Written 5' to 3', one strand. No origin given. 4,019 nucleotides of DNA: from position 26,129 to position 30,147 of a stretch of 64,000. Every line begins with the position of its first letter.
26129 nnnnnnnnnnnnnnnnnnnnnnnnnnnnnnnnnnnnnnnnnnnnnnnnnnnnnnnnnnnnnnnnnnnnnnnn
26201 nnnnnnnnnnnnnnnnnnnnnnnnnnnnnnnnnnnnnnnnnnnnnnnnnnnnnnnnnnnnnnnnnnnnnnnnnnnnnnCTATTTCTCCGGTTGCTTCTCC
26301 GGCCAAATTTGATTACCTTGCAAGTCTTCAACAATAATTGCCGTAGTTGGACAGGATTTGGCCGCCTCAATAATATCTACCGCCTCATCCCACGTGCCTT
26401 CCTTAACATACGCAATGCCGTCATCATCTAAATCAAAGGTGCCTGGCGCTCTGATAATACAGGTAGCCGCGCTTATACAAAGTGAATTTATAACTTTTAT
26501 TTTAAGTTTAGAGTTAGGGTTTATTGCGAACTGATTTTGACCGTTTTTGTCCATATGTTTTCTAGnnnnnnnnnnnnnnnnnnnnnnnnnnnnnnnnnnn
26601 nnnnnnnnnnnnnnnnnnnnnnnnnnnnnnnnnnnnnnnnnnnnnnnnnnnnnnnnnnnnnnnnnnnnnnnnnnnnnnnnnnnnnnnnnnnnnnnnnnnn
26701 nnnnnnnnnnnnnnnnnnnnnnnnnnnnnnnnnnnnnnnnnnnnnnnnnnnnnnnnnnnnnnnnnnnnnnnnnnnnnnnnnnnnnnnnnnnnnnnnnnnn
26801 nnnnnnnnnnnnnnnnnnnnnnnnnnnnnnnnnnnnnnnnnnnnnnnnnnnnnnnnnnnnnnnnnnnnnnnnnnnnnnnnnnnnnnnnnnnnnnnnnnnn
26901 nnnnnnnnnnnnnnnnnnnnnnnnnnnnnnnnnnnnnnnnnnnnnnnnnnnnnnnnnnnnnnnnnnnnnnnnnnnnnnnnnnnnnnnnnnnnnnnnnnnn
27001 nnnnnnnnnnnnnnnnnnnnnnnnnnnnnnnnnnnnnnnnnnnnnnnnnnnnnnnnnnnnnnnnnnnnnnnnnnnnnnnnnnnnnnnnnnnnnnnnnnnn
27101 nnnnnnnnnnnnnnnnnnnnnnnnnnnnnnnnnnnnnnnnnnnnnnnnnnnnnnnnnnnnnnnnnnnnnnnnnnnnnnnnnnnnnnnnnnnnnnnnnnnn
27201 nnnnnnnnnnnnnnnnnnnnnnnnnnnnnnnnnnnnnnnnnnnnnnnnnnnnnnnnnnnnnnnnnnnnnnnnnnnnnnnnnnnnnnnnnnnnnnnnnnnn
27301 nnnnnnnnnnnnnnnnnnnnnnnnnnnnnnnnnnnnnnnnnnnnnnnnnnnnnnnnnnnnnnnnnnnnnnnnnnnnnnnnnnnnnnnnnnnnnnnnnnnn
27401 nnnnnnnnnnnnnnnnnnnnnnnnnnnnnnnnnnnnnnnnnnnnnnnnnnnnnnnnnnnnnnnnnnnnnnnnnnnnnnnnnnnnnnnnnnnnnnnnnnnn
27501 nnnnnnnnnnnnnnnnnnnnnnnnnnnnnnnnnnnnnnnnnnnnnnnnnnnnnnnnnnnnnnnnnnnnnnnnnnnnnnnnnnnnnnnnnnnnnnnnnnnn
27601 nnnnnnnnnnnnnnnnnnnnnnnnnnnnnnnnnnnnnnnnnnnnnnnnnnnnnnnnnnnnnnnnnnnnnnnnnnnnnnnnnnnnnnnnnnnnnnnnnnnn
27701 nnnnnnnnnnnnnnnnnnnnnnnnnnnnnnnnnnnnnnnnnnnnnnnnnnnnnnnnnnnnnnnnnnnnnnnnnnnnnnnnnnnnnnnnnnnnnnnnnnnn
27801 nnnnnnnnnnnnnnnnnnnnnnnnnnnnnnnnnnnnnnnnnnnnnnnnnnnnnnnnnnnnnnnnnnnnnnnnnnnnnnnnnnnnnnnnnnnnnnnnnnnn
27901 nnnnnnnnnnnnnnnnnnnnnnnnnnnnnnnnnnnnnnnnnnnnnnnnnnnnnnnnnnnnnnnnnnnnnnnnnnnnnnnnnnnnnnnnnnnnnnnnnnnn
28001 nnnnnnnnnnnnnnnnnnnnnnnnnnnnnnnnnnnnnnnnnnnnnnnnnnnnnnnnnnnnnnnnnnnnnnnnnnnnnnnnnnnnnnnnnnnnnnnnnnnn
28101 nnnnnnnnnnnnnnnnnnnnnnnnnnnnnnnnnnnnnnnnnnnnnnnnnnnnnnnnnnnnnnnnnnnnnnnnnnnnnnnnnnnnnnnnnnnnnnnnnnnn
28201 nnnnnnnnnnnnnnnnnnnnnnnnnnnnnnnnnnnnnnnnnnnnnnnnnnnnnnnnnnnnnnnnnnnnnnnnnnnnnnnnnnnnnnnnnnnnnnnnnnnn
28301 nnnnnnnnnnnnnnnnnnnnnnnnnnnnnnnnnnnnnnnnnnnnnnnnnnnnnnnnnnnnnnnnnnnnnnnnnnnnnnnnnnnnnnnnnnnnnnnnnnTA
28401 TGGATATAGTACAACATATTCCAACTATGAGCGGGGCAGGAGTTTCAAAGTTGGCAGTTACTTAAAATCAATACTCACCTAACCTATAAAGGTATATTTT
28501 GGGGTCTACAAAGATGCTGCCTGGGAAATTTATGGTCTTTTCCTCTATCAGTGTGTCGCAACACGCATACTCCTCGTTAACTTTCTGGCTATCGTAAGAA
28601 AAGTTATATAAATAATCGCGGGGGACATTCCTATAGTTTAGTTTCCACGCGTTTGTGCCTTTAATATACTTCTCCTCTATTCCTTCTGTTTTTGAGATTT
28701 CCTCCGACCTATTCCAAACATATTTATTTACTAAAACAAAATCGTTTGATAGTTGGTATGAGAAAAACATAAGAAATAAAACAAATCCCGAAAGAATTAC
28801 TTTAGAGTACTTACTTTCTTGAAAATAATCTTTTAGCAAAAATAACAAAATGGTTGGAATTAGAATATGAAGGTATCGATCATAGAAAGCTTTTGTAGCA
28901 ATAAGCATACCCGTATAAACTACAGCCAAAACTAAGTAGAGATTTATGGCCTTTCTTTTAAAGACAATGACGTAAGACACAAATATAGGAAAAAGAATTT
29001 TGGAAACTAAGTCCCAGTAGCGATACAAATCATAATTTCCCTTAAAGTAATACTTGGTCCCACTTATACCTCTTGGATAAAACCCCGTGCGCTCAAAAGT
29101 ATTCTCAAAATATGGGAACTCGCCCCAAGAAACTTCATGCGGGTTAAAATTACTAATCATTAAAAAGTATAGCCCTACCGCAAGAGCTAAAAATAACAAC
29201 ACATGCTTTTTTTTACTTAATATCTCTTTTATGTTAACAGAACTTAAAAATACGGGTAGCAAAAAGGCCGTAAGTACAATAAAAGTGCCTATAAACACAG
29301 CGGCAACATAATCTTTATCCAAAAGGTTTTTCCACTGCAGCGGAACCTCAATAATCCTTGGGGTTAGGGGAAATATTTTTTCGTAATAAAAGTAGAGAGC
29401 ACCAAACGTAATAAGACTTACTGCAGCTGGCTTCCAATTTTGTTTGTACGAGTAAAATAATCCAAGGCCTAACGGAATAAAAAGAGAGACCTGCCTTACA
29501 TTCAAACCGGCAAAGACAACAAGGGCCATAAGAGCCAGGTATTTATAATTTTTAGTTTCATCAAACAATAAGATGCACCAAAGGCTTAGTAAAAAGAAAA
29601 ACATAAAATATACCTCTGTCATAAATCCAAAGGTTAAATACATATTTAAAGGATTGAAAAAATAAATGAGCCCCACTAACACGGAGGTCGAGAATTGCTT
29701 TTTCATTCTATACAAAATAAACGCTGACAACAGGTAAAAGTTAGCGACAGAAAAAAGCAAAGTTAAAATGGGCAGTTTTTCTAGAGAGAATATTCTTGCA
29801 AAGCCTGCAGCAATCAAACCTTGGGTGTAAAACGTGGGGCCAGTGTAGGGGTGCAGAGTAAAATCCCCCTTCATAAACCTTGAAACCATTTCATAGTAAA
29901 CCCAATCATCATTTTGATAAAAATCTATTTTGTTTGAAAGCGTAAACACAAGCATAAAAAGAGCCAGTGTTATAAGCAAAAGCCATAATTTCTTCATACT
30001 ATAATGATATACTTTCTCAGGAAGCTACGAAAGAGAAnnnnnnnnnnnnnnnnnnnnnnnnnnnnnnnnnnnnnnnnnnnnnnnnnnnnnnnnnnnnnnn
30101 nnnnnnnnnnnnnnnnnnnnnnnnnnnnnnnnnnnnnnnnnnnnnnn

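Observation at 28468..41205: Extracytoplasmic glycosylation system: five GT-C-fold membrane proteins, two Wzx-like flippases and an LPG-synthase-like flippase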

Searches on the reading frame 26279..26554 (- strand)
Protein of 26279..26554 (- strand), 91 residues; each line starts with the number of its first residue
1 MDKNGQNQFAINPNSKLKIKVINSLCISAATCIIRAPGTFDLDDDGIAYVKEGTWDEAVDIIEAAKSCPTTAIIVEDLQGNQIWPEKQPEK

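Call 71: search_protein_families(library=pfam, proteins=[window:26279-26554:-], max_evalue=5)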
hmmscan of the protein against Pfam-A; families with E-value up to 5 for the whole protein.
window:26279-26554:- (91 aa): 5 families
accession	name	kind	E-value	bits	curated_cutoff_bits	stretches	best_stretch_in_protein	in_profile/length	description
PF13370.11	Fer4_13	-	1.3e-09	39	24.5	1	23-74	2-57/58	4Fe-4S single cluster domain of Ferredoxin I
PF13459.11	Fer4_15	-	7.8e-08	33.4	22.4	1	24-75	6-66/66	4Fe-4S single cluster domain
PF06902.16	Fer4_19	-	5.1e-06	26.9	24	1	14-72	3-58/64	Divergent 4Fe-4S mono-cluster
PF13428.12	TPR_14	-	0.24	12.6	23.5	1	48-74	10-37/44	Tetratricopeptide repeat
PF13176.12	TPR_7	-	0.29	11.8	27.9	1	46-64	6-24/36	Tetratricopeptide repeat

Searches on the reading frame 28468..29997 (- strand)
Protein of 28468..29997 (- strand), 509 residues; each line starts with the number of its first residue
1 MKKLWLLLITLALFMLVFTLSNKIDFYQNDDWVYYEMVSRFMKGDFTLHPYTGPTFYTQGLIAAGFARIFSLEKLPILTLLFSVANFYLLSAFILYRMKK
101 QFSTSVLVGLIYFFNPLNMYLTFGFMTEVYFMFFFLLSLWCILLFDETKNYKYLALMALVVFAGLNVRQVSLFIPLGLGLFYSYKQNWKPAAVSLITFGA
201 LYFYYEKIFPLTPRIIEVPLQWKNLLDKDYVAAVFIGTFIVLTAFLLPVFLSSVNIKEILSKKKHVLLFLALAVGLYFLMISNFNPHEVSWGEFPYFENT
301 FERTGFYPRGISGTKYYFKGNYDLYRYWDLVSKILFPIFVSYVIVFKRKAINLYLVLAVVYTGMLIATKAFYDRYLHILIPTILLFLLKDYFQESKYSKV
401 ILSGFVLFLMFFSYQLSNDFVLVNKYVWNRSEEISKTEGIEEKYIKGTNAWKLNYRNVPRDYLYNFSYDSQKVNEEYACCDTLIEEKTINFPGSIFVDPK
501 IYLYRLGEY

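Call 3: search_protein_families(library=pfam, proteins=[window:28468-29997:-], max_evalue=0.01)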
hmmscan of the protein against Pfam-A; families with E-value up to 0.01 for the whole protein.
window:28468-29997:- (509 aa): 0 families

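Call 12: search_protein_families(library=ncbifam, proteins=[window:28468-29997:-], max_evalue=0.01)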
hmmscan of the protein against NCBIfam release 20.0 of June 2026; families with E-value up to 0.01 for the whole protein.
window:28468-29997:- (509 aa): 0 families

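Call 15: find_homologous_proteins(query=window:28468-29997:-, max_evalue=0.001)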
Query window:28468-29997:- (509 aa): 161 proteins with E <= 0.001 among 8000 candidates; the best 120 are listed.
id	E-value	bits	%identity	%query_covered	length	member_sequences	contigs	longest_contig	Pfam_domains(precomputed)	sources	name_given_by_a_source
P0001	0.0e+0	1119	100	100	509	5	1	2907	-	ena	-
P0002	5.7e-198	677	58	99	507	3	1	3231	-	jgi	jgi:hypothetical protein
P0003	5.2e-189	648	59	100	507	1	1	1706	-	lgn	-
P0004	3.8e-179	615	55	98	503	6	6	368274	-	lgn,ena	-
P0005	6.4e-178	611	57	99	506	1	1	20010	-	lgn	-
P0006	1.0e-156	541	51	98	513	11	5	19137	-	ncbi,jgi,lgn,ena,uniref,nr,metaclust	ncbi:MAG: hypothetical protein UU80_C0022G0005 [candidate division WWE3 bacterium GW2011_GWA1_41_8]|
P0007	2.9e-154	533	53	95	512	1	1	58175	-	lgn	-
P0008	1.1e-153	531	51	99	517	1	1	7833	-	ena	-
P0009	4.8e-153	529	52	95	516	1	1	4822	-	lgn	-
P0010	5.9e-152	526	52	99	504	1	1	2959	-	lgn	-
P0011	2.0e-147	511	48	98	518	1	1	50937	-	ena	-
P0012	3.1e-147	510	48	99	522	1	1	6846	-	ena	-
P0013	3.3e-145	503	47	96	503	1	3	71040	-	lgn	-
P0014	6.1e-144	499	49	98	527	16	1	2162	-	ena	-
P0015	1.2e-140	488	48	95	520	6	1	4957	-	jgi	-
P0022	4.8e-134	467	48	98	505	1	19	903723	-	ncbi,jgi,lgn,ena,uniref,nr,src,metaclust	ncbi:hypothetical protein A3K34_01860 [candidate division WWE3 bacterium RIFOXYC1_FULL_40_10]|uniref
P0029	1.1e-129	452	47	95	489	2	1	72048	PF13231.13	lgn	-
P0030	1.1e-128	449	47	95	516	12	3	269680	PF13231.13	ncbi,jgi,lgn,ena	-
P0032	4.0e-128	447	45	98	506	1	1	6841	PF02366.25,PF13231.13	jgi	jgi:hypothetical protein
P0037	4.4e-125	437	44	98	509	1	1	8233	PF13231.13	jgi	jgi:hypothetical protein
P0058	9.7e-114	400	40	94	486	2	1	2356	PF13231.13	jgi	jgi:hypothetical protein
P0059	1.2e-113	399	43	95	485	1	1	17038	PF13231.13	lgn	-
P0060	1.1e-112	396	43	99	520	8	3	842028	PF13231.13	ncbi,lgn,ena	-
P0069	1.1e-107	380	39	98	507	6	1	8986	PF13231.13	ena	-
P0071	7.7e-107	377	41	99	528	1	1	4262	PF13231.13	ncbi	-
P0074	5.1e-106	374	40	98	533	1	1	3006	PF13231.13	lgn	-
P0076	4.3e-103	364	39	99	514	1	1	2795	PF13231.13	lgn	-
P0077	1.2e-102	363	40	98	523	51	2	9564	PF13231.13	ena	-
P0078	8.6e-101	357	40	98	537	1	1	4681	PF13231.13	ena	-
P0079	2.5e-100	355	42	99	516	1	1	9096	PF13231.13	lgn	-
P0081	1.5e-99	353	41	94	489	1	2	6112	PF13231.13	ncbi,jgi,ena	-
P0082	2.0e-99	352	41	98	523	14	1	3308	PF13231.13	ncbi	-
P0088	2.4e-97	346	39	98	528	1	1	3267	PF13231.13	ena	-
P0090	1.4e-96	343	38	98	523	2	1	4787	PF13231.13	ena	-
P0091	4.8e-96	341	37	95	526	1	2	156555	PF13231.13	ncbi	-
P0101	3.5e-91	325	37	98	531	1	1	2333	PF13231.13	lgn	-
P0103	1.1e-90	324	39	99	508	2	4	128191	PF13231.13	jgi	jgi:hypothetical protein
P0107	9.8e-90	320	38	98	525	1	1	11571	PF13231.13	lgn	-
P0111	2.1e-89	319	38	95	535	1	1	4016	PF13231.13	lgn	-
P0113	3.4e-89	319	37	98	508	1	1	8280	PF13231.13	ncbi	-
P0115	1.5e-88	317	37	97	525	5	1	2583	PF13231.13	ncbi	ncbi:MAG: glycosyltransferase family 39 protein [Patescibacteria group bacterium]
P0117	2.1e-88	316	39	94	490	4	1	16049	PF13231.13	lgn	-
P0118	2.6e-87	312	35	95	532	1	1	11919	PF13231.13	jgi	jgi:hypothetical protein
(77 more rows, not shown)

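Call 20: find_encoding_contigs(protein=P0022, flank=10000, max_places=2)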
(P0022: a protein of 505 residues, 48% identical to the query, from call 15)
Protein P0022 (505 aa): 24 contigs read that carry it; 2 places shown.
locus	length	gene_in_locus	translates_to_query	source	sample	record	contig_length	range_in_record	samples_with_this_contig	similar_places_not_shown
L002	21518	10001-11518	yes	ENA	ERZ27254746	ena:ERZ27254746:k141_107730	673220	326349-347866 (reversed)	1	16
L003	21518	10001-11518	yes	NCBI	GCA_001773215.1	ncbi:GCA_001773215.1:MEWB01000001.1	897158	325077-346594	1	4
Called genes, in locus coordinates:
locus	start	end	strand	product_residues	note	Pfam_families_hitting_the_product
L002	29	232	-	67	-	-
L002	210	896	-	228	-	PF03734:YkuD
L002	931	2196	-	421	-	PF01757:Acyl_transf_3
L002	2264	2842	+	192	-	-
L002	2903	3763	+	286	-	PF14257:DUF4349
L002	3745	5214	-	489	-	-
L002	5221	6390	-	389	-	PF05970:PIF1 (faint), PF13086:AAA_11 (faint), PF13604:AAA_30, PF24883:NPHP3_N (weak), PF00580:UvrD-helicase (weak), PF13245:AAA_19, PF18335:SH3_13 (weak), PF13538:UvrD_C_2, +1 more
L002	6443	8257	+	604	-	PF00009:GTP_EFTU, PF01926:MMR_HSR1 (faint), PF03144:GTP_EFTU_D2, PF00679:EFG_C, PF21018:BipA_C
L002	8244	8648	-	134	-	-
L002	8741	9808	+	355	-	PF05448:AXE1 (faint), PF02129:Peptidase_S15, PF00561:Abhydrolase_1 (weak), PF12146:Hydrolase_4, PF01738:DLH (faint), PF12697:Abhydrolase_6 (weak), PF00326:Peptidase_S9, PF08840:BAAT_C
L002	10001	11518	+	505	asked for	-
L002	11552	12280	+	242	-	PF00657:Lipase_GDSL, PF13472:Lipase_GDSL_2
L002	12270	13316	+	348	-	PF01757:Acyl_transf_3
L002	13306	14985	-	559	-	PF00999:Na_H_Exchanger, PF02254:TrkA_N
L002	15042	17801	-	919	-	PF00535:Glycos_transf_2, PF13641:Glyco_tranf_2_3, PF13632:Glyco_trans_2_3, PF01476:LysM, PF13229:Beta_helix, PF05048:NosD, PF13229:Beta_helix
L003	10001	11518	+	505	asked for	-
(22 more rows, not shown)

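Call 21: find_encoding_contigs(protein=P0004, flank=10000, max_places=2)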
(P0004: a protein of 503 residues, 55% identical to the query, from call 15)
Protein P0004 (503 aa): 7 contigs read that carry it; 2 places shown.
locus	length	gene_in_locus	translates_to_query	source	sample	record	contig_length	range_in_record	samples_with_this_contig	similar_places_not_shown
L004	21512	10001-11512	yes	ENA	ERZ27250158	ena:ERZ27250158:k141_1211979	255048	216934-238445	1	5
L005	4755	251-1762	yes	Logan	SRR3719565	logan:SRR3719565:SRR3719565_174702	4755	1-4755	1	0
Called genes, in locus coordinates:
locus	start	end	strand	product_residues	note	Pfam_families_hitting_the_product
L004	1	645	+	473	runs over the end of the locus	PF00496:SBP_bac_5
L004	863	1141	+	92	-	-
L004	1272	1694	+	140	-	-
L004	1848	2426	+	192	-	PF00578:AhpC-TSA, PF08534:Redoxin, PF10417:1-cysPrx_C (weak)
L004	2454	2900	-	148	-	-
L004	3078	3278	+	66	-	PF00313:CSD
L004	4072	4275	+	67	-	PF00313:CSD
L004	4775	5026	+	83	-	-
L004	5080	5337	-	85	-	PF00076:RRM_1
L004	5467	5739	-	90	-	-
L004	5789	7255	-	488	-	PF13231:PMT_2 (weak)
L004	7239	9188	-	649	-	PF09586:YfhO (weak)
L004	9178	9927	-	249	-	PF05175:MTS (weak), PF13489:Methyltransf_23, PF02353:CMAS (weak), PF07021:MetW (weak), PF13847:Methyltransf_31, PF08241:Methyltransf_11, PF08242:Methyltransf_12, PF13649:Methyltransf_25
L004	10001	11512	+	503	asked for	-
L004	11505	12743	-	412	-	PF07690:MFS_1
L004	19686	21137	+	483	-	PF13231:PMT_2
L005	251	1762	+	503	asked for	-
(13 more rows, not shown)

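Call 27: predict_structure(alignment_id=A1)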
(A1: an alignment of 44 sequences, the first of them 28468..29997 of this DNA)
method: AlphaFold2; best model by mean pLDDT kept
length: 509 residues; sequences in the alignment: 44
mean_pLDDT: 94.6   pTM: 0.93
mean pLDDT of the five models: 94.6, 93.8, 92.9, 92.5, 91.5
residues with pLDDT >= 90: 444; 70-90: 64; 50-70: 1; < 50: 0
segments of 3 or more residues with pLDDT < 50: none
pLDDT, mean of each block of 10 residues (from residue 1): 95 97 89 94 96 95 98 96 99 97 98 98 95 98 96 98 97 98 97 98 97 89 92 95 98 94 94 97 91 85 88 88 94 97 89 96 92 95 97 95 98 96 96 96 93 89 95 92 96 93 88
secondary structure, 60 per line:
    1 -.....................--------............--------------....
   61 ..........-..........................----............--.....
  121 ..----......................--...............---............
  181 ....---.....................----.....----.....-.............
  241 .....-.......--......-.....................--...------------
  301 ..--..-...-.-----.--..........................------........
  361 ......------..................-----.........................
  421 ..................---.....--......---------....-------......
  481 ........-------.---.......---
elements in order: H2-22 H31-42 H57-70 H72-97 H102-113 H116-122 H127-148 H151-165 H169-184 H188-208 H213-217 H222-226 H228-245 H247-253 H256-261 H263-283 H321-346 H353-366 H373-390 H396-438 H449-454 E464-467 H475-480 E481-488 E500-506

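Call 30: fold_search(model_id=the predicted structure, library=pdb)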
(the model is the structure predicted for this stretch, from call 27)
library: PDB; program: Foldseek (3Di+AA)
matches with E <= 10: 101; with E <= 0.001: 0
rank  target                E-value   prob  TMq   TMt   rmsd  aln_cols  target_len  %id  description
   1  9s6t_A                1.2e-03  1.00  0.43  0.45  10.7       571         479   12  Ternary cryo-EM structure of chicken ALG12 with Dol25-PP-GlcNAc2Man7, Dol25-P-Man, and Fab (released 2026-03-18)
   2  6s7t_A                2.1e-03  1.00  0.41  0.31  13.3       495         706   14  Cryo-EM structure of human oligosaccharyltransferase complex OST-B (released 2019-12-18)
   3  9n9j_I                3.4e-03  1.00  0.41  0.32  14.4       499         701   13  Structure of a GRP94 folding intermediate engaged with a CCDC134- and FKBP11-bound secretory translocon (released 2025-11-19)
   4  8agc_A                4.0e-03  1.00  0.44  0.34  15.3       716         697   11  Structure of yeast oligosaccharylransferase complex with lipid-linked oligosaccharide and non-acceptor peptide bound (released 2022-12-07)
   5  9s6s_A                5.5e-03  1.00  0.41  0.39  12.3       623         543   11  Ternary cryo-EM structure of human ALG9 with Dol25-PP-GlcNAc2Man6, Dol25-P-Man and Fab (released 2026-03-18)
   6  8b6l_I                8.2e-03  1.00  0.42  0.33  14.1       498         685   13  Subtomogram average of the human Sec61-TRAP-OSTA-translocon (released 2022-12-07)
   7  5f15                  1.2e-02  1.00  0.42  0.40  13.9       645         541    8  Crystal Structure of ArnT from Cupriavidus metallidurans bound to Undecaprenyl phosphate (released 2016-02-17)
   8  9s6u_A                1.4e-02  0.99  0.40  0.38  11.6       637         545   10  Ternary cryo-EM structure of human ALG9 with Dol25-PP-GlcNAc2Man8, Dol25-P-Man and Fab (released 2026-03-18)
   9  6ezn_F                1.7e-02  1.00  0.37  0.31  14.3       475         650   13  Cryo-EM structure of the yeast oligosaccharyltransferase (OST) complex (released 2018-01-17)
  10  6s7o_A                1.8e-02  1.00  0.36  0.30  13.8       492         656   12  Cryo-EM structure of human oligosaccharyltransferase complex OST-A (released 2019-12-18)
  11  9i5k_A                2.2e-02  1.00  0.47  0.48  12.3       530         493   10  Structure of the Chaetomium thermophilum Pmt4 homodimer (C2 symmetry) (released 2025-12-24)
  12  9i5l_A                2.8e-02  1.00  0.35  0.26   3.6       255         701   13  Structure of the Chaetomium thermophilum Pmt4 homodimer (C1 symmetry) (released 2025-12-24)
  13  7bvc_A                2.8e-02  0.99  0.38  0.20  14.1       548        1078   11  Cryo-EM structure of Mycobacterium smegmatis arabinosyltransferase EmbA-EmbB-AcpM2 in complex with ethambutol (released 2020-04-29)
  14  7bvh_A                4.4e-02  0.98  0.34  0.19  13.5       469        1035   12  Crystal structure of arabinosyltransferase EmbC2-AcpM2 complex from Mycobacterium smegmatis complexed with di-arabinos (released 2020-04-29)
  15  7oci_F                4.6e-02  0.82  0.31  0.25  21.1       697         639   11  Cryo-EM structure of yeast Ost6p containing oligosaccharyltransferase complex (released 2022-02-16)
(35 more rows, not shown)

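Call 71: search_protein_families(library=pfam, proteins=[window:28468-29997:-], max_evalue=5)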
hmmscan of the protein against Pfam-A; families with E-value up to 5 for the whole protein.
window:28468-29997:- (509 aa): 1 family
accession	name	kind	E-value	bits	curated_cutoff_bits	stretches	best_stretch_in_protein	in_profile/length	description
PF11658.13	CBP_BcsG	-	0.38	9.6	24.8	1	129-221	3-96/516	Cellulose biosynthesis protein BcsG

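Call 83: list_cluster_members(proteins=[window:28468-29997:-, window:30777-32033:-, window:33653-35158:-, window:35133-36689:-, window:36667-37623:-, window:37601-39079:-, window:39076-41205:-, window:47652-48773:-, window:46882-47673:-])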
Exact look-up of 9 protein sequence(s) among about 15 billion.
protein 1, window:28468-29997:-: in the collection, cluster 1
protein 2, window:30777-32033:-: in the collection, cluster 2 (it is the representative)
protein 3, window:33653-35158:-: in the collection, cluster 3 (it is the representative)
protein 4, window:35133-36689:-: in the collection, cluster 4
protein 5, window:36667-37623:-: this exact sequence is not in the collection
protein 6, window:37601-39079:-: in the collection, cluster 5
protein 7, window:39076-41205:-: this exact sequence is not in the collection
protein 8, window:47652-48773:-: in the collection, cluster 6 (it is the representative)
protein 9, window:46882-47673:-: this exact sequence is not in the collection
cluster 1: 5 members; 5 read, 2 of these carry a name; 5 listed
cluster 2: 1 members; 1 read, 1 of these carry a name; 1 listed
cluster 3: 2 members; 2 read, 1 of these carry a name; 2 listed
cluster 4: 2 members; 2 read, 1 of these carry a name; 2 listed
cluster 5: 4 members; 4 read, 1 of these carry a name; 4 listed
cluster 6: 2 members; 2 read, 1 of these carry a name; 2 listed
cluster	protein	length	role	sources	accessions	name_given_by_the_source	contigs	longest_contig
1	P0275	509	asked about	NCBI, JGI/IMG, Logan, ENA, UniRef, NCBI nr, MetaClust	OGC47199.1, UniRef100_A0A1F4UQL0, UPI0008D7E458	hypothetical protein A2886_00955 [candidate division WWE3 bacterium ... | Glycosyltransferase RgtA/B/C/D-like domain-containing protein n=1 Tax=candidate division ... | MAG: hypothetical protein A2886_00955 [candidate division WWE3 bacterium ...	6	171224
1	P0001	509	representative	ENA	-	-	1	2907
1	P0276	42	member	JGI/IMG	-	small subunit ribosomal protein S24e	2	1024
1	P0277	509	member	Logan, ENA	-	-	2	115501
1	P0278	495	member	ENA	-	-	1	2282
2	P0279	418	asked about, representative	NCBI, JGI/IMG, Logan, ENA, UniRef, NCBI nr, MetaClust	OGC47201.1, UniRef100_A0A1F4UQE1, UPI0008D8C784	hypothetical protein A2886_00965 [candidate division WWE3 bacterium ... | Polysaccharide biosynthesis protein C-terminal domain-containing protein n=1 ... | MAG: hypothetical protein A2886_00965 [candidate division WWE3 bacterium ...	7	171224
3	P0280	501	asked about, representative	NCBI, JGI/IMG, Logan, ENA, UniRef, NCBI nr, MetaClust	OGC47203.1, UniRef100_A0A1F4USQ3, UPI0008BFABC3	hypothetical protein A2886_00975 [candidate division WWE3 bacterium ... | Glycosyltransferase RgtA/B/C/D-like domain-containing protein n=1 Tax=candidate division ... | MAG: hypothetical protein A2886_00975 [candidate division WWE3 bacterium ...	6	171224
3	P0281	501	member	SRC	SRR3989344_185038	-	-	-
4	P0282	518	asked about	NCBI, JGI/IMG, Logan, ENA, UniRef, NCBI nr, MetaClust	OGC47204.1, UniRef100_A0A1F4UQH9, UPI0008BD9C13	hypothetical protein A2886_00980 [candidate division WWE3 bacterium ... | ArnT-like N-terminal domain-containing protein n=1 Tax=candidate division WWE3 bacterium ... | MAG: hypothetical protein A2886_00980 [candidate division WWE3 bacterium ...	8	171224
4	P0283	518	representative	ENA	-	-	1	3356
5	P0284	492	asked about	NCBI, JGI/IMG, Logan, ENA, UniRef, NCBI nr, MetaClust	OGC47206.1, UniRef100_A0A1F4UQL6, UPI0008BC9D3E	hypothetical protein A2886_00990 [candidate division WWE3 bacterium ... | Polysaccharide biosynthesis protein C-terminal domain-containing protein n=1 ... | MAG: hypothetical protein A2886_00990 [candidate division WWE3 bacterium ...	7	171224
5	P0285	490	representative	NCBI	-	-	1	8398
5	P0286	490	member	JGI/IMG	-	-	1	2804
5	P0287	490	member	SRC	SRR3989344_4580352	-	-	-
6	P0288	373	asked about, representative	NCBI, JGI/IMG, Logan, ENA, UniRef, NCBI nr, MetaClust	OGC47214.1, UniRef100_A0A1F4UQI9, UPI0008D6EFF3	hypothetical protein A2886_01030 [candidate division WWE3 bacterium ... | Dolichyl-phosphate beta-D-mannosyltransferase n=1 Tax=candidate division WWE3 bacterium ... | MAG: hypothetical protein A2886_01030 [candidate division WWE3 bacterium ...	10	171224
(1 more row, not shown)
